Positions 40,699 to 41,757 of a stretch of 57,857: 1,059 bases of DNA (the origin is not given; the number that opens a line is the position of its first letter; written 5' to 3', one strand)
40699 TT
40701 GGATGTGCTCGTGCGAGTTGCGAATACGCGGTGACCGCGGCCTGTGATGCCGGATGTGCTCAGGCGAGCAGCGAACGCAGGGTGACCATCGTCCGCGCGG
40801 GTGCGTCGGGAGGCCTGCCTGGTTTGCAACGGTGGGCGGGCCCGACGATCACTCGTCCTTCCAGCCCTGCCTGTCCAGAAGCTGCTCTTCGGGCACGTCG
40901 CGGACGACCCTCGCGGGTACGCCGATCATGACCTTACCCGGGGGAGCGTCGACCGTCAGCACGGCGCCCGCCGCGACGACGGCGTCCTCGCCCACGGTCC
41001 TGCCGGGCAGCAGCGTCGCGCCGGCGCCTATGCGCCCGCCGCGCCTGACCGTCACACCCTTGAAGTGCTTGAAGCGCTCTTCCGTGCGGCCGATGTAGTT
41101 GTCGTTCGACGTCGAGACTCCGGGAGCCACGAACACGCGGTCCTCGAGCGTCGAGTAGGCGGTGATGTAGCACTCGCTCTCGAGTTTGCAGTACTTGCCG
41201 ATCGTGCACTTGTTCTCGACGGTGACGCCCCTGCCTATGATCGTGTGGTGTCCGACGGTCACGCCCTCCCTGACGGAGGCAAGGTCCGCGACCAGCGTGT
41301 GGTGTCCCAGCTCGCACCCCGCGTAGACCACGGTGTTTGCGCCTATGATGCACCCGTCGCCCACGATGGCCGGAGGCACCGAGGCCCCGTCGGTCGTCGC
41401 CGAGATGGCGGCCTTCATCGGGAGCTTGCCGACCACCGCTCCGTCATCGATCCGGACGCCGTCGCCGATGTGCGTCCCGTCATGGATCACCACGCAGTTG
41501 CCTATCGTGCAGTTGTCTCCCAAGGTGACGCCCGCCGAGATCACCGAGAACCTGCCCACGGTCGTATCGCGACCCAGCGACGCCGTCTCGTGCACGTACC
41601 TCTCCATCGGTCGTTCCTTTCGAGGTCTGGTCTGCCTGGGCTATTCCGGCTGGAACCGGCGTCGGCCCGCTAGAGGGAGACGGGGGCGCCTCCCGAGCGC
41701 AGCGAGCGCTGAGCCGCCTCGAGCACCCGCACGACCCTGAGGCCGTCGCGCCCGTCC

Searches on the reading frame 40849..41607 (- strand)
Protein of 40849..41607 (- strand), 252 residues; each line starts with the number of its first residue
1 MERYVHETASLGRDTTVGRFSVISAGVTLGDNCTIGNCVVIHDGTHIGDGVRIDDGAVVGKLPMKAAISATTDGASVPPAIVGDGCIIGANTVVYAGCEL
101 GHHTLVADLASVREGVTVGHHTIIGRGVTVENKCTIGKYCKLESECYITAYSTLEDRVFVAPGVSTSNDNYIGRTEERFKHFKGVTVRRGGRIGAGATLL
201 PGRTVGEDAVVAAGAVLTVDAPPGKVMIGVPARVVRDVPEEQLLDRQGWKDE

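Call 15: search_protein_families(library=pfam, proteins=[window:40849-41607:-], max_evalue=0.001)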
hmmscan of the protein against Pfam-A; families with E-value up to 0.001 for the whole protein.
window:40849-41607:- (252 aa): 5 families
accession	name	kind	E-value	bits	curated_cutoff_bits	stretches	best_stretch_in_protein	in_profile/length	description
PF00132.30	Hexapep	-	2.1e-31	106.7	27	4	9-42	2-35/36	Bacterial transferase hexapeptide (six repeats)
PF25084.1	LbH_EIF2B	-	3.6e-16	59.5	54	2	3-108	4-101/105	EIF2B subunit epsilon LbH domain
PF14602.12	Hexapep_2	-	1.2e-14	54.2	27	1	10-41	3-32/34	Hexapeptide repeat of succinyl-transferase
PF24894.1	Hexapep_GlmU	-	6.3e-06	26.7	23.3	0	72-149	11-84/104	GlmU-like, C-terminal hexapeptide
PF21711.3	DCTN5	-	0.00099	19.2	40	0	118-162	98-142/182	Dynactin subunit 5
